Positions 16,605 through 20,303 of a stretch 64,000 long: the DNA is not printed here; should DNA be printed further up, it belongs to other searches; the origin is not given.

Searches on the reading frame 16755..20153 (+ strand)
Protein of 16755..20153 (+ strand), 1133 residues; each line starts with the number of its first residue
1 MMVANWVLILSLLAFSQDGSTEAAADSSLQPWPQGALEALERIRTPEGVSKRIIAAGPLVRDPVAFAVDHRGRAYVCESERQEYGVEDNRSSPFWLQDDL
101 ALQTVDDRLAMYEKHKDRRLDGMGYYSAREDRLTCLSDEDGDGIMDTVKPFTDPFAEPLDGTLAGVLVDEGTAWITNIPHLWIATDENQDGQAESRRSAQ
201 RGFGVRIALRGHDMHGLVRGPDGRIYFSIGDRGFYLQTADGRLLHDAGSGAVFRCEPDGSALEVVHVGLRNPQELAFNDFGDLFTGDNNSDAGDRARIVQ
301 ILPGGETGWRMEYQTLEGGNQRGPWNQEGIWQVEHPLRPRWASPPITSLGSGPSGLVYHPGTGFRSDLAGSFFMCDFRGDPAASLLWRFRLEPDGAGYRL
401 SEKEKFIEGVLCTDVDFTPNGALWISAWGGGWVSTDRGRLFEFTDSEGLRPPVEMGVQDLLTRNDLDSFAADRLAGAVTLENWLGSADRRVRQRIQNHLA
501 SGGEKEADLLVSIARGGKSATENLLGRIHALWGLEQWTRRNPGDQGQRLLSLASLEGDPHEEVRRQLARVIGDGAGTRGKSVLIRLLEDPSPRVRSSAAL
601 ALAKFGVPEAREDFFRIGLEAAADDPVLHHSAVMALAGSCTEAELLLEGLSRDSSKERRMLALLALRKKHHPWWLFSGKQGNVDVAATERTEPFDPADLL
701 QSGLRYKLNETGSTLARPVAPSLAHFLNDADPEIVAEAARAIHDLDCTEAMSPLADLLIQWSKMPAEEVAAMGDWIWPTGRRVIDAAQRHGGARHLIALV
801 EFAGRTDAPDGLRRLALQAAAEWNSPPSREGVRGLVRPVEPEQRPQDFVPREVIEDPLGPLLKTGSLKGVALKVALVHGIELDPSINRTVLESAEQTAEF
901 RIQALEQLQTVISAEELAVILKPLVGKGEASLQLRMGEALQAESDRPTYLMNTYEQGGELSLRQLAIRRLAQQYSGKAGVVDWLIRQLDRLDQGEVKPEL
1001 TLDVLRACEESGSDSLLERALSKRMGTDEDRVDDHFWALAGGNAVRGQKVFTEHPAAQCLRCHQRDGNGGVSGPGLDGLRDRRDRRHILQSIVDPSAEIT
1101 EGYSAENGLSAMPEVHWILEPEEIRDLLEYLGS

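Call 5: search_protein_families(library=pfam, proteins=[window:16755-20153:+], max_evalue=0.01)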
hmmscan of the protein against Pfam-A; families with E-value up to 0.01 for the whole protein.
window:16755-20153:+ (1133 aa): 8 families
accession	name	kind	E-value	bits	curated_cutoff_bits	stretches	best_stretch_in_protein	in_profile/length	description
PF23500.1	DUF7133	-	5.1e-31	108.8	27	1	38-421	4-340/385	Domain of unknown function (DUF7133)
PF13646.12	HEAT_2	-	6.9e-14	52.3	27.7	1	553-637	6-88/88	HEAT repeats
PF02985.28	HEAT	-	5.6e-09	35.9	23.5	1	582-605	4-27/31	HEAT repeat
PF00034.26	Cytochrom_C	-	1.2e-08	36.5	21.3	1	1045-1132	2-87/90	Cytochrome c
PF07995.17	GSDH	-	3.2e-06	27.1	25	1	211-426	113-322/332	Glucose / Sorbosone dehydrogenase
PF13442.11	Cytochrome_CBB3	-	7.9e-05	23.3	27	1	1045-1131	4-68/68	Cytochrome C oxidase, cbb3-type, subunit III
PF00514.29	Arm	-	0.0023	18.4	20.6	0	582-602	16-36/41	Armadillo/beta-catenin-like repeat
PF13513.12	HEAT_EZ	-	0.0073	17.3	27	0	582-604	32-54/55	HEAT-like repeat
